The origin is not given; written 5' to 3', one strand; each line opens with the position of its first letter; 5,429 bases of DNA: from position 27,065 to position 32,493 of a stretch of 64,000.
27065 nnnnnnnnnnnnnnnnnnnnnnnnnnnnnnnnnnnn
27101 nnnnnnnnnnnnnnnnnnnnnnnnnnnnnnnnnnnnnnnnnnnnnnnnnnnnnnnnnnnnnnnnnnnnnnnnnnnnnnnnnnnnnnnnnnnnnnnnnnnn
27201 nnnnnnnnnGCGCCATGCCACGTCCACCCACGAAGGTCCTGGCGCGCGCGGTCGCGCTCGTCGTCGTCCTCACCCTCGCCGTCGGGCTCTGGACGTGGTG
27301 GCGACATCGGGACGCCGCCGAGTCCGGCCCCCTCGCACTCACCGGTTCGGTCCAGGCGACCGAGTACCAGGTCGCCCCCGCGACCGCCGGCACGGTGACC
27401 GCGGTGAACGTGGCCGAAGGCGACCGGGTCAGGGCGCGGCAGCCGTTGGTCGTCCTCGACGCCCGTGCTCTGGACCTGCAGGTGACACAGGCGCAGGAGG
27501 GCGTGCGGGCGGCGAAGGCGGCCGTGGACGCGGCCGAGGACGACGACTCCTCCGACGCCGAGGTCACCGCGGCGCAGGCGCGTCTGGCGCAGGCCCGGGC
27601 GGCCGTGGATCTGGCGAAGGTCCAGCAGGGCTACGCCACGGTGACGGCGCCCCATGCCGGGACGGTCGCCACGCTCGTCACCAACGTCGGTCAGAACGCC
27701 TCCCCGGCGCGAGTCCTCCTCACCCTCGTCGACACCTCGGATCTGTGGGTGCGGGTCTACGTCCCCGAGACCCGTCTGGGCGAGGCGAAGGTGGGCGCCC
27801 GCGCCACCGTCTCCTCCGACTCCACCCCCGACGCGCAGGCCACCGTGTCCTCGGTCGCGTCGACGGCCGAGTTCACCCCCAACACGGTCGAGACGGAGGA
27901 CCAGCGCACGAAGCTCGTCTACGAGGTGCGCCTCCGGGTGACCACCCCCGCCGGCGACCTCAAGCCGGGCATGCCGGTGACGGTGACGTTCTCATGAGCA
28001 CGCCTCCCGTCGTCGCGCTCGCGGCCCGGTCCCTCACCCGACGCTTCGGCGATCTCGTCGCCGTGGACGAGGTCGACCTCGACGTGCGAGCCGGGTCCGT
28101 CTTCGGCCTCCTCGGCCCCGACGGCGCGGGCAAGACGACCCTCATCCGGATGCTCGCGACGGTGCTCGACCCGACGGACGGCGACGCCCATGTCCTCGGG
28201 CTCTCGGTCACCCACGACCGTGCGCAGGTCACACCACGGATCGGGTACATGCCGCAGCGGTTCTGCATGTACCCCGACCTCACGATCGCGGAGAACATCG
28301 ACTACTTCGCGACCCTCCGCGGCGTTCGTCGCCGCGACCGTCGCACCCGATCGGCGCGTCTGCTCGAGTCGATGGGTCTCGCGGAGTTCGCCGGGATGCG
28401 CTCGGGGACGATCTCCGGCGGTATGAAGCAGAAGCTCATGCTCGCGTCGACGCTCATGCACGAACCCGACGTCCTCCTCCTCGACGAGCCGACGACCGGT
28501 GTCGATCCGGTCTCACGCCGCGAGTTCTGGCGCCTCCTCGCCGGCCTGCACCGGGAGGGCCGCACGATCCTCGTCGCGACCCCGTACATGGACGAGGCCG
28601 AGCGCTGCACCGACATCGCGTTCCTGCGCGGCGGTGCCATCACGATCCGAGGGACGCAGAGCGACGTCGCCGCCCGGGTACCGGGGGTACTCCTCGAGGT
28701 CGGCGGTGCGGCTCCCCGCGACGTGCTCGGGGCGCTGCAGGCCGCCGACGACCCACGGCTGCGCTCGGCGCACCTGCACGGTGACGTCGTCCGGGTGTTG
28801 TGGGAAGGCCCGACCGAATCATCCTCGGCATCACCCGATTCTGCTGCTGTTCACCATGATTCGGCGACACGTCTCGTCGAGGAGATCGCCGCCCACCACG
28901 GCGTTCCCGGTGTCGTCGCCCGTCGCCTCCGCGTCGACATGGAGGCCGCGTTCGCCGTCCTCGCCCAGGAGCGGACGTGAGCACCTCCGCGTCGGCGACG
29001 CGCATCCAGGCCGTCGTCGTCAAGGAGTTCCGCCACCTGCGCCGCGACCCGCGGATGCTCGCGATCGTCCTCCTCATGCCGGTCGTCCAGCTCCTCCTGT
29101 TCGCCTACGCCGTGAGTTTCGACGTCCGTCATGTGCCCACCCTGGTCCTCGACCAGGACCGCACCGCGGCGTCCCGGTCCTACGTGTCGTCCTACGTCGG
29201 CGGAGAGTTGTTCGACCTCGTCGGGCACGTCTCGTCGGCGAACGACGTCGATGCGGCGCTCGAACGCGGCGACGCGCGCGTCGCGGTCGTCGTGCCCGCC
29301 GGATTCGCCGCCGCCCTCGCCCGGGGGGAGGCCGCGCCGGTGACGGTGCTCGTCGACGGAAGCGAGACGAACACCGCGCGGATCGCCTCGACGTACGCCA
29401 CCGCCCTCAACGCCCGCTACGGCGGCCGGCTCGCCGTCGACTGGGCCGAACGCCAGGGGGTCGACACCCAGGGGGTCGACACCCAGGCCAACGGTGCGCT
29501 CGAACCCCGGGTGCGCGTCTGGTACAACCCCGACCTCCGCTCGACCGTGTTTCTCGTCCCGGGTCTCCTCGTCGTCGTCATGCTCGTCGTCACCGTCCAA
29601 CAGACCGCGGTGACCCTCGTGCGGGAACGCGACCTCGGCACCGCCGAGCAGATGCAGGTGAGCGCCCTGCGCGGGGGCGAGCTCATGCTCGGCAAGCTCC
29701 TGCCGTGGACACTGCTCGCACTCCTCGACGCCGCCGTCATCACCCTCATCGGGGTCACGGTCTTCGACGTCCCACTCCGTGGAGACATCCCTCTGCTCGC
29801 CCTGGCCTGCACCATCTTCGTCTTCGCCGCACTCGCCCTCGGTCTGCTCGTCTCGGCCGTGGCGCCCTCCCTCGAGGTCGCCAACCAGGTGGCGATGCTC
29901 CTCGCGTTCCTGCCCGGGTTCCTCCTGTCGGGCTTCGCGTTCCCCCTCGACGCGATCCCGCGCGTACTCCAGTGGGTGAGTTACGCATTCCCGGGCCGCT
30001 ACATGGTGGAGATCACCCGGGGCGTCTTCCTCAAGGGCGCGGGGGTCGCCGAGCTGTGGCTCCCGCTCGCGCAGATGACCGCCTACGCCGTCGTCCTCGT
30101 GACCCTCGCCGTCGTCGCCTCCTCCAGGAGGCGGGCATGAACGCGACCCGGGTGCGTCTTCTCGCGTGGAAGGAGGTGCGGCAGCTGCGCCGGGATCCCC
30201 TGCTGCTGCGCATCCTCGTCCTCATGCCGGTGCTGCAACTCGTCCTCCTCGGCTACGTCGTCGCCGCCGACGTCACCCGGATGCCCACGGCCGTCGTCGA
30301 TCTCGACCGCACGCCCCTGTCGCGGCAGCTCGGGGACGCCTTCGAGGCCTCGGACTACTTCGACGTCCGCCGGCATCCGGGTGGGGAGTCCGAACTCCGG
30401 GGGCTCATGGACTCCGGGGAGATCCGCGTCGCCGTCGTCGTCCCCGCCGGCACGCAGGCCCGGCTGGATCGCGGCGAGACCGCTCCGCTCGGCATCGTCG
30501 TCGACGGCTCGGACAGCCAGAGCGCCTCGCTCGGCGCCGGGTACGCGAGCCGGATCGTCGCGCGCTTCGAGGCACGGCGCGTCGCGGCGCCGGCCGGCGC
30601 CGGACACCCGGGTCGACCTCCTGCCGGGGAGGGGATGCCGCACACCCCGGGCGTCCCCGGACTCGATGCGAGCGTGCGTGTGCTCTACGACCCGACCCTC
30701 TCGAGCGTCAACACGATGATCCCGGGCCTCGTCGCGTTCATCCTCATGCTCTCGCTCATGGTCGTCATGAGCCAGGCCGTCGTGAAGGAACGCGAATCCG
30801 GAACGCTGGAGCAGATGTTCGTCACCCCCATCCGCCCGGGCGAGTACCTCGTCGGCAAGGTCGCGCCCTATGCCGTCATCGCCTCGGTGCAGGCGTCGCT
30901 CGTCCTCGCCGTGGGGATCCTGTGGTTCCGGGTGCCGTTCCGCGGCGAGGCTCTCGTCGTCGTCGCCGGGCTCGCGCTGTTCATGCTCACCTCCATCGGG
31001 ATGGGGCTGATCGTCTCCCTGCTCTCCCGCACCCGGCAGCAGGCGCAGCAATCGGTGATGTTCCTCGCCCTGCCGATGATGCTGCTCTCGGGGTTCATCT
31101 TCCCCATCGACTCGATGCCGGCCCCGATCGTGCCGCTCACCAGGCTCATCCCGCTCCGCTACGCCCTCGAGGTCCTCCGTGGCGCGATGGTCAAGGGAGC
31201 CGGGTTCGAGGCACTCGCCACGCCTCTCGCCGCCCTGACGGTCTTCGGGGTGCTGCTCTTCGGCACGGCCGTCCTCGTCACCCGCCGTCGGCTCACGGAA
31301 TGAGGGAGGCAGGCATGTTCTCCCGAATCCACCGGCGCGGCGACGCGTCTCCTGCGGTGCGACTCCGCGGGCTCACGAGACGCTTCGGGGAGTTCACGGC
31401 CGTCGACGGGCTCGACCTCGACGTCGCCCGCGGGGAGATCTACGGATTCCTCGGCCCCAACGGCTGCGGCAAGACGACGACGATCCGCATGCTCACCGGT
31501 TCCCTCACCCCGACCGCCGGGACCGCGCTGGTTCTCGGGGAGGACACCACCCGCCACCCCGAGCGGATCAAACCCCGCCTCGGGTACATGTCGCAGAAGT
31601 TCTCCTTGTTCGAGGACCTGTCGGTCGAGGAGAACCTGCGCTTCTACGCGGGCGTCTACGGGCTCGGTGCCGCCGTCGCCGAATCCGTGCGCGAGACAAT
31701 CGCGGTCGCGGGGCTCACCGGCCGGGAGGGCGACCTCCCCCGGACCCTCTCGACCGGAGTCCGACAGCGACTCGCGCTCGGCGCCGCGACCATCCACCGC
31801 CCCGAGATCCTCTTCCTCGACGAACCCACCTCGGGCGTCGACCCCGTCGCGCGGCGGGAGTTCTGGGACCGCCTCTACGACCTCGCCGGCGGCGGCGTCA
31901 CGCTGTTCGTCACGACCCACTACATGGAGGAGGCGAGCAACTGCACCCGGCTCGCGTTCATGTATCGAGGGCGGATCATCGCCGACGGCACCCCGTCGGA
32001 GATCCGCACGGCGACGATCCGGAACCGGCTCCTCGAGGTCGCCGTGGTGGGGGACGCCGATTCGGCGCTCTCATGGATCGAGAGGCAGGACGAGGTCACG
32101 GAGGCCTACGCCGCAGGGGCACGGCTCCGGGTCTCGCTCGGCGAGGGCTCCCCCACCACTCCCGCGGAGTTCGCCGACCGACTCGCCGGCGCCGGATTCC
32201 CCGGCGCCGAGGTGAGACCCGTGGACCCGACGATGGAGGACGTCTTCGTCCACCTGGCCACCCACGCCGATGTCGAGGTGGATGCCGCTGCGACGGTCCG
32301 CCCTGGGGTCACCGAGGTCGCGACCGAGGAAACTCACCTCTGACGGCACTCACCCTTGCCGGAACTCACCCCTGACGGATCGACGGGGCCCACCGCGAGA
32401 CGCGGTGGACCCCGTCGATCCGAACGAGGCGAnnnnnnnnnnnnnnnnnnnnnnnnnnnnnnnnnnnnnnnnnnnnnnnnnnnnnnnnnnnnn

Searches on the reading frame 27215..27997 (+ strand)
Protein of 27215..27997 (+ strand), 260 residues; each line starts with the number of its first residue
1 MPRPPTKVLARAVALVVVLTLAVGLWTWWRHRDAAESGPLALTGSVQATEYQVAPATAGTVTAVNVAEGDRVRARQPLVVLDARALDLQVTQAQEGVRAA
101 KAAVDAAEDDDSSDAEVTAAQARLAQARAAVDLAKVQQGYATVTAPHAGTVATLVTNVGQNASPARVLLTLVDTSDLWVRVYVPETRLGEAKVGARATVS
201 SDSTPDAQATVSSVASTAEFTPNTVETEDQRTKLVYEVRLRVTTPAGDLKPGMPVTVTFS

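Call 3: search_protein_families(library=pfam, proteins=[window:27215-27997:+], max_evalue=0.01)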
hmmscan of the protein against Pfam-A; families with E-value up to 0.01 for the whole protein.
window:27215-27997:+ (260 aa): 4 families
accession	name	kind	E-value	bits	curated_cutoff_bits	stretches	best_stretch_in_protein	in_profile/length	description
PF16576.10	HlyD_D23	-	1.8e-19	70.3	30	1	43-253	9-212/214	Barrel-sandwich domain of CusB or HlyD membrane-fusion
PF13437.12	HlyD_3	-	3.1e-15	57.3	22.2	1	142-252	1-106/106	HlyD family secretion protein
PF00364.28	Biotin_lipoyl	-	3.1e-06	27.4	22.1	0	58-97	14-52/73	Biotin-requiring enzyme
PF13533.13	Biotin_lipoyl_2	-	4e-05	23.8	29.8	1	52-82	2-32/32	Biotin-lipoyl like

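Call 42: search_protein_families(library=ncbifam, proteins=[window:27215-27997:+], max_evalue=0.001)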
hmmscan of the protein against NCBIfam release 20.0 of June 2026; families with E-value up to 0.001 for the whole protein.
window:27215-27997:+ (260 aa): 20 families
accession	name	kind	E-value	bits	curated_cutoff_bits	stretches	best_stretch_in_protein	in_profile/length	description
NF002939.0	PRK03598.1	equivalog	4.9e-43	147.5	393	2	115-259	179-325/332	secretion protein HlyD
TIGR01730.1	RND_mfp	subfamily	5.7e-28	97.8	94.9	2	108-259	102-244/322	efflux RND transporter periplasmic adaptor subunit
TIGR00998.1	8a0101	subfamily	4.1e-23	81.8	390.8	2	121-206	185-270/334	EmrA/EmrK family multidrug efflux transporter periplasmic adaptor subunit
NF007785.0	PRK10476.1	equivalog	1.7e-22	79.7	376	2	116-213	184-283/347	multidrug transporter subunit MdtN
TIGR00999.1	8a0102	subfamily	1.6e-14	53.7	319.3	1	113-259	63-201/271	CzcB/NccB family metal efflux transporter periplasmic adaptor subunit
TIGR01843.1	type_I_hlyD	subfamily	9.3e-13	47.9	208.65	2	98-257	226-394/422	HlyD family type I secretion periplasmic adaptor subunit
NF007850.1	PRK10559.1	equivalog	2.4e-10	40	400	1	12-220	5-228/303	p-hydroxybenzoic acid efflux pump subunit AaeA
TIGR02971.1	heterocyst_DevB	subfamily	2.6e-10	40.2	129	1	92-214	157-278/327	ABC exporter membrane fusion protein, DevB family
NF011715.0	PRK15136.1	equivalog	9.4e-09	34.4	563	1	90-204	160-279/390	multidrug efflux MFS transporter periplasmic adaptor subunit EmrA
NF008606.0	PRK11578.1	equivalog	3.6e-08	32.9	342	1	111-207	154-253/371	macrolide transporter subunit MacA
TIGR03794.1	NHLM_micro_HlyD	equivalog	2.3e-06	26.8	156.2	0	51-95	59-103/421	NHLP bacteriocin system secretion protein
NF008589.1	PRK11556.1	equivalog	2.1e-05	23.6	391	0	108-186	160-240/392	MdtA/MuxA family multidrug efflux RND transporter periplasmic adaptor subunit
TIGR01108.1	oadA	equivalog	3.5e-05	22.5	756.5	0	44-98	512-565/582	sodium-extruding oxaloacetate decarboxylase subunit alpha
NF005117.0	PRK06549.1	equivalog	4e-05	24.2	159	1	48-92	59-103/130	acetyl-CoA carboxylase biotin carboxyl carrier protein subunit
NF007132.1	PRK09578.1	equivalog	0.00017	20.5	512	1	112-160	145-197/396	MexX/AxyX family multidrug efflux RND transporter periplasmic adaptor subunit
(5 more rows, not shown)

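Call 88: predict_structure(alignment_id=A4)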
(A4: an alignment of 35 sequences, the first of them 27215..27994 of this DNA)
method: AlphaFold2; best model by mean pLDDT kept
length: 260 residues; sequences in the alignment: 35
mean_pLDDT: 84.5   pTM: 0.60
mean pLDDT of the five models: 84.5, 84.2, 82.9, 82.7, 80.2
residues with pLDDT >= 90: 108; 70-90: 114; 50-70: 34; < 50: 4
segments of 3 or more residues with pLDDT < 50: 33-35
pLDDT, mean of each block of 10 residues (from residue 1): 66 85 75 57 87 91 93 94 94 96 93 91 97 95 92 90 88 87 83 87 79 79 59 79 74 85
secondary structure, 60 per line:
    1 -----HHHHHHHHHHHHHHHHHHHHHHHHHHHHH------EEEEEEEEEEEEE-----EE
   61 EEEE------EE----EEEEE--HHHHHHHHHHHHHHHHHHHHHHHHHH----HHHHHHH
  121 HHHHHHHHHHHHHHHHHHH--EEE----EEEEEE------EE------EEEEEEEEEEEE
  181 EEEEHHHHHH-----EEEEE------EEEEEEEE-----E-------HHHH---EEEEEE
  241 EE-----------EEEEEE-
elements in order: H6-34 E41-53 E59-64 E77-81 H84-109 H114-139 E142-144 E149-154 E169-184 H185-190 E196-200 E207-214 H228-231 E235-242 E254-259

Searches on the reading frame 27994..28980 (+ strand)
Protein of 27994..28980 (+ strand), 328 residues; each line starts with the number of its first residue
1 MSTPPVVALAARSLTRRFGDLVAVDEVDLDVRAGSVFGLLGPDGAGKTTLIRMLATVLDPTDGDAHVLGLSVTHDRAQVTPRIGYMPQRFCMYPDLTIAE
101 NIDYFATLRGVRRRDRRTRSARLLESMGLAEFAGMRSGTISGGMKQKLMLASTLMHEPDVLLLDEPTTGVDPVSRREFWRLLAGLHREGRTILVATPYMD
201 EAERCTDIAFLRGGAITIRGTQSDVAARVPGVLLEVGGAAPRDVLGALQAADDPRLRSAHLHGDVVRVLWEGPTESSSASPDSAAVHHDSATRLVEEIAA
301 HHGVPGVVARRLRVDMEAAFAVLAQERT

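Call 3: search_protein_families(library=pfam, proteins=[window:27994-28980:+], max_evalue=0.01)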
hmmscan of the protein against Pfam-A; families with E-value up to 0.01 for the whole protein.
window:27994-28980:+ (328 aa): 6 families
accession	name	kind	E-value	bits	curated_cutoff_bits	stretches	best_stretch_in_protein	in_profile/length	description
PF00005.33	ABC_tran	-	4e-30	105.6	25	1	25-168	2-137/137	ABC transporter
PF13304.12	AAA_21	-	1.3e-08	35.8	27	1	140-196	238-297/304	AAA domain, putative AbiEii toxin, Type IV TA system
PF13604.12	AAA_30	-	0.00082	19.6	27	0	36-79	20-61/191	AAA domain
PF13401.12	AAA_22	-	0.0053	17.5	27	0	39-75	10-33/130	AAA domain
PF13555.12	AAA_29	-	0.0057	16.8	27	0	28-62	16-50/61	P-loop containing region of AAA domain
PF25199.1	nSTAND_NTPase5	-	0.0072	16.6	34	0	28-68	35-74/145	Novel STAND NTPase 5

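Call 42: search_protein_families(library=ncbifam, proteins=[window:27994-28980:+], max_evalue=0.001)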
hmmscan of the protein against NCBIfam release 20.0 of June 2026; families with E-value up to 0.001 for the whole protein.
window:27994-28980:+ (328 aa): 188 families (the best 25 are shown)
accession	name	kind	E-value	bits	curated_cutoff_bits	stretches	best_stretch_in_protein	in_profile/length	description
NF033858.1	ABC2_perm_RbbA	equivalog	1.3e-75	255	1050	2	74-229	69-228/909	ribosome-associated ATPase/putative transporter RbbA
TIGR01188.1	drrA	subfamily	2.6e-67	227.2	312.45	1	17-243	2-229/302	daunorubicin resistance ABC transporter, ATP-binding protein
NF010060.0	PRK13537.1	equivalog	1.1e-49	169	521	1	6-240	13-249/314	nodulation factor ABC transporter ATP-binding protein NodI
TIGR03864.1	PQQ_ABC_ATP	hypoth_equivalog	1.5e-49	168.5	302.25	1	8-232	1-226/236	ABC transporter, ATP-binding subunit, PQQ-dependent alcohol dehydrogenase system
NF010059.0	PRK13536.1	equivalog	8.5e-44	149.7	549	1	6-243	41-280/342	nodulation factor ABC transporter ATP-binding protein NodI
TIGR03522.1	GldA_ABC_ATP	equivalog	6.6e-42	144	402.6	1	9-221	3-215/301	gliding motility-associated ABC transporter ATP-binding subunit GldA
TIGR01288.1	nodI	equivalog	6.4e-41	140.3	424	1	8-222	4-219/303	nodulation factor ABC transporter ATP-binding protein NodI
TIGR01186.1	proV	subfamily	2.8e-39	135.3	326.6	1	19-225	4-217/363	betaine/proline/choline family ABC transporter ATP-binding protein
TIGR00968.1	3a0106s01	subfamily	3.5e-38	131.4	342.75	1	13-226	5-219/237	sulfate ABC transporter ATP-binding protein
TIGR01257.1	rim_protein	equivalog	2.2e-37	127.6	4012.85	1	22-225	1953-2157/2272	rim ABC transporter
NF000106.1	40850658_otr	exception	2.9e-35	122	750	1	8-239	13-245/351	oxytetracycline efflux ABC transporter Otr(C) ATP-binding subunit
TIGR03740.1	galliderm_ABC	subfamily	9.6e-35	120.3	309.75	1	10-219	2-205/223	lantibiotic protection ABC transporter ATP-binding subunit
TIGR04406.1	LPS_export_lptB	equivalog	3.5e-34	118.1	240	1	9-227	2-224/239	LPS export ABC transporter ATP-binding protein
TIGR03265.1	PhnT2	equivalog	2.6e-33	115.7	457.7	1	8-225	4-222/353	putative 2-aminoethylphosphonate ABC transporter ATP-binding protein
NF007027.0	PRK09493.1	equivalog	4.2e-33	114.7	379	1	12-228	5-226/240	glutamine ABC transporter ATP-binding protein GlnQ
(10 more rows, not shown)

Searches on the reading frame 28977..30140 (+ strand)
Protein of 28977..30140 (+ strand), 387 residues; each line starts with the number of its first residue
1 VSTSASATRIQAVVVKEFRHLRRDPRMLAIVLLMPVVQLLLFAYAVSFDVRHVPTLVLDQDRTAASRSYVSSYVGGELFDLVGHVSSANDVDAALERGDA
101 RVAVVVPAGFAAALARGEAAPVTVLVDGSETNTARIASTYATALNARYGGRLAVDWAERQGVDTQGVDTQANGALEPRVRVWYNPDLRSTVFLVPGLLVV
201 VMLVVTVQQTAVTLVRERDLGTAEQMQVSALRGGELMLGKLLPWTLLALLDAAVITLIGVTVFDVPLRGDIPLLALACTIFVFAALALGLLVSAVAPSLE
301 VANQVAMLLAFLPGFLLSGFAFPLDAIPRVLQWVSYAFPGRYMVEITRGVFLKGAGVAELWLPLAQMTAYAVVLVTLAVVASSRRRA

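Call 3: search_protein_families(library=pfam, proteins=[window:28977-30140:+], max_evalue=0.01)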
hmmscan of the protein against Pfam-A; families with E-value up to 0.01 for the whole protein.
window:28977-30140:+ (387 aa): 3 families
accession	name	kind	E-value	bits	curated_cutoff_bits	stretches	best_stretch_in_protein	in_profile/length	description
PF12698.13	ABC2_membrane_3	-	8.3e-42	143.9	31.6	1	26-379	2-346/347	ABC-2 family transporter protein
PF01061.29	ABC2_membrane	-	9.8e-27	94.3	26.9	1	191-351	48-210/211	ABC-2 type transporter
PF12679.13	ABC2_membrane_2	-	1.2e-12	48.2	27.2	1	12-380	2-276/283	ABC-2 family transporter protein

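Call 42: search_protein_families(library=ncbifam, proteins=[window:28977-30140:+], max_evalue=0.001)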
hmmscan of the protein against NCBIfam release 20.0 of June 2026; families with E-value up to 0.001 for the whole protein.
window:28977-30140:+ (387 aa): 9 families
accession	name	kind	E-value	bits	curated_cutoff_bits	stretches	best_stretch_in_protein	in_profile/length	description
NF033858.1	ABC2_perm_RbbA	equivalog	7.9e-70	235.8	1050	1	4-381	536-903/909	ribosome-associated ATPase/putative transporter RbbA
TIGR01247.1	drrB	subfamily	8e-16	58.4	223.05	1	191-380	48-234/236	daunorubicin resistance ABC transporter membrane protein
TIGR03861.1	phenyl_ABC_PedC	subfamily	1.9e-08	34.2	241.35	1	186-354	55-224/253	alcohol ABC transporter, permease protein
TIGR00025.1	Mtu_efflux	paralog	8.9e-08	32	146.9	1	194-381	42-226/238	ABC transporter efflux protein, DrrB family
TIGR01291.1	nodJ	subfamily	7.8e-07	28.9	206.65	1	191-381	58-246/253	ABC-2 type transporter, NodJ family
NF041647.1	ABC_perm_CPBP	equivalog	2.8e-06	26.4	435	1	8-296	3-303/636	ABC transporter permease subunit/CPBP intramembrane protease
NF038293.1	permease_SagH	equivalog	7.1e-06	25.1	450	1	204-327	190-312/370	SagH family ABC transporter permease subunit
NF011648.0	PRK15066.1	subfamily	7.4e-06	25.7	225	1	191-380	61-247/257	ABC transporter permease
TIGR00955.1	3a01204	subfamily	0.00011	20.9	736.35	1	275-341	476-541/617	pigment precursor permease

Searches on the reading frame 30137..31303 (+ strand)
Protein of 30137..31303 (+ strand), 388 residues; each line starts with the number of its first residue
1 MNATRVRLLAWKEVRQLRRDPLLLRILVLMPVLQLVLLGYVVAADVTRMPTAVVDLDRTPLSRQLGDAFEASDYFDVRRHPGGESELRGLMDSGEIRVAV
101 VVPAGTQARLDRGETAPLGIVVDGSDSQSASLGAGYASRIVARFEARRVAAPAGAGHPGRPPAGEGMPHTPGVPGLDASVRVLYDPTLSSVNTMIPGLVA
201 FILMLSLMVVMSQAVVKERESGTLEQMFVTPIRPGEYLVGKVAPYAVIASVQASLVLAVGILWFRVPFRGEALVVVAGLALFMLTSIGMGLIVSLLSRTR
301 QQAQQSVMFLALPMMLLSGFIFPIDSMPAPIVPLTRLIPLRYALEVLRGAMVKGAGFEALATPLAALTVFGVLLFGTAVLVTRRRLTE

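Call 3: search_protein_families(library=pfam, proteins=[window:30137-31303:+], max_evalue=0.01)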
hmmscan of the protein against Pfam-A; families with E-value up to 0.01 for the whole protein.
window:30137-31303:+ (388 aa): 6 families
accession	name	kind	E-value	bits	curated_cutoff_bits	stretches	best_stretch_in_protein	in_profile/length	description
PF12698.13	ABC2_membrane_3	-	1.7e-51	175.8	31.6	1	26-379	6-346/347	ABC-2 family transporter protein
PF01061.29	ABC2_membrane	-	6.4e-31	108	26.9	1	190-351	47-210/211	ABC-2 type transporter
PF12679.13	ABC2_membrane_2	-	9.3e-15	55.1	27.2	1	9-380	3-270/283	ABC-2 family transporter protein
PF12730.13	ABC2_membrane_4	-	0.00013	22.4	27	1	193-290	50-149/179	ABC-2 family transporter protein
PF07694.17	5TM-5TMR_LYT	-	0.00074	19.6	24.6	1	238-320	77-157/169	5TMR of 5TMR-LYT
PF19428.4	Sema4F_C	-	0.0084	16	27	0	217-306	34-116/197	Semaphorin 4F C-terminal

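Call 42: search_protein_families(library=ncbifam, proteins=[window:30137-31303:+], max_evalue=0.001)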
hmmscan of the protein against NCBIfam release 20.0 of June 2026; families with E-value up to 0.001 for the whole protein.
window:30137-31303:+ (388 aa): 11 families
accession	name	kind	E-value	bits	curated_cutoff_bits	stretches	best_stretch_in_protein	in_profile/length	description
NF033858.1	ABC2_perm_RbbA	equivalog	3.4e-62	210.6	1050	1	3-384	539-906/909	ribosome-associated ATPase/putative transporter RbbA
TIGR01247.1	drrB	subfamily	3.6e-18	66.1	223.05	1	193-380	49-234/236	daunorubicin resistance ABC transporter membrane protein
TIGR00025.1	Mtu_efflux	paralog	8.2e-16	58.3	146.9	1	187-384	34-237/238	ABC transporter efflux protein, DrrB family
TIGR01291.1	nodJ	subfamily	4.8e-11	42.7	206.65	1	214-387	81-252/253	ABC-2 type transporter, NodJ family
NF038293.1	permease_SagH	equivalog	5.6e-10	38.6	450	1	199-383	185-368/370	SagH family ABC transporter permease subunit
TIGR03861.1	phenyl_ABC_PedC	subfamily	3.1e-08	33.6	241.35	1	183-374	51-244/253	alcohol ABC transporter, permease protein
TIGR03062.1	pip_yhgE_Cterm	subfamily_domain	1.9e-07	30.9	102.2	1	188-385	15-206/208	YhgE/Pip family protein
TIGR01248.1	drrC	subfamily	8.8e-06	25.9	165.65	1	211-348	8-146/152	daunorubicin resistance protein C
NF011648.0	PRK15066.1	subfamily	1.3e-05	24.9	225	1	191-383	60-250/257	ABC transporter permease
NF041647.1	ABC_perm_CPBP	equivalog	5.2e-05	22.2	435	0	3-131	2-137/636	ABC transporter permease subunit/CPBP intramembrane protease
NF050053.1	CapPschTportKpsM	equivalog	0.00048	20.2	300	1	194-353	64-219/257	capsule polysaccharide transporter KpsM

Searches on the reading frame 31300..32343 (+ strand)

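Call 3: search_protein_families(library=pfam, proteins=[window:31300-32343:+], max_evalue=0.01)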
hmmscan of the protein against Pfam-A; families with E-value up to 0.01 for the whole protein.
window:31300-32343:+ (347 aa): 3 families
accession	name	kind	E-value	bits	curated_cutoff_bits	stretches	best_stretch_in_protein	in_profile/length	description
PF00005.33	ABC_tran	-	7.3e-29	101.6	25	1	36-178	2-137/137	ABC transporter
PF13304.12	AAA_21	-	5.3e-12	46.8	27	1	146-207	234-298/304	AAA domain, putative AbiEii toxin, Type IV TA system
PF13732.12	DrrA1-3_C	-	0.00028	22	27.4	1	230-319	1-80/81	ATP-binding protein DrrA1-3-like, C-terminal domain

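Call 42: search_protein_families(library=ncbifam, proteins=[window:31300-32343:+], max_evalue=0.001)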
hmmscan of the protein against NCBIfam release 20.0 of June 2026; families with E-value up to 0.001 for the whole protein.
window:31300-32343:+ (347 aa): 180 families (the best 25 are shown)
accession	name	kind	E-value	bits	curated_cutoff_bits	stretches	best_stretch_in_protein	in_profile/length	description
NF033858.1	ABC2_perm_RbbA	equivalog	4.3e-84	283.1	1050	1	13-251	260-499/909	ribosome-associated ATPase/putative transporter RbbA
TIGR01188.1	drrA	subfamily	1.4e-69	234.7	312.45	1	28-320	2-301/302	daunorubicin resistance ABC transporter, ATP-binding protein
NF010060.0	PRK13537.1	equivalog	2.5e-53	181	521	1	17-247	13-245/314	nodulation factor ABC transporter ATP-binding protein NodI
TIGR03522.1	GldA_ABC_ATP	equivalog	1.7e-48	165.6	402.6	1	20-287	3-269/301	gliding motility-associated ABC transporter ATP-binding subunit GldA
TIGR03864.1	PQQ_ABC_ATP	hypoth_equivalog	1.2e-47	162.3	302.25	1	20-239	2-223/236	ABC transporter, ATP-binding subunit, PQQ-dependent alcohol dehydrogenase system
NF010059.0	PRK13536.1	equivalog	2.1e-45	155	549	1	17-255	41-280/342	nodulation factor ABC transporter ATP-binding protein NodI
TIGR01288.1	nodI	equivalog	4.2e-43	147.5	424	1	19-255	4-241/303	nodulation factor ABC transporter ATP-binding protein NodI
TIGR03265.1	PhnT2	equivalog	2.4e-40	138.9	457.7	1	19-237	4-224/353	putative 2-aminoethylphosphonate ABC transporter ATP-binding protein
NF006987.0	PRK09452.1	equivalog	5.1e-35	120.9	482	1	15-238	13-238/378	spermidine/putrescine ABC transporter ATP-binding protein PotA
TIGR00968.1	3a0106s01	subfamily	1.5e-34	119.5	342.75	1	24-238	5-221/237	sulfate ABC transporter ATP-binding protein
TIGR04406.1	LPS_export_lptB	equivalog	2.4e-34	118.7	240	1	22-237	4-224/239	LPS export ABC transporter ATP-binding protein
NF008621.0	PRK11607.1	equivalog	2.5e-34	118.7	613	1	15-236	15-238/377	putrescine ABC transporter ATP-binding subunit PotG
TIGR01257.1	rim_protein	equivalog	4e-34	116.8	4012.85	1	33-235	944-1147/2272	rim ABC transporter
NF007027.0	PRK09493.1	equivalog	1.8e-33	115.8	379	1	20-246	2-234/240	glutamine ABC transporter ATP-binding protein GlnQ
TIGR03740.1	galliderm_ABC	subfamily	3.3e-33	115.2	309.75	1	22-226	3-202/223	lantibiotic protection ABC transporter ATP-binding subunit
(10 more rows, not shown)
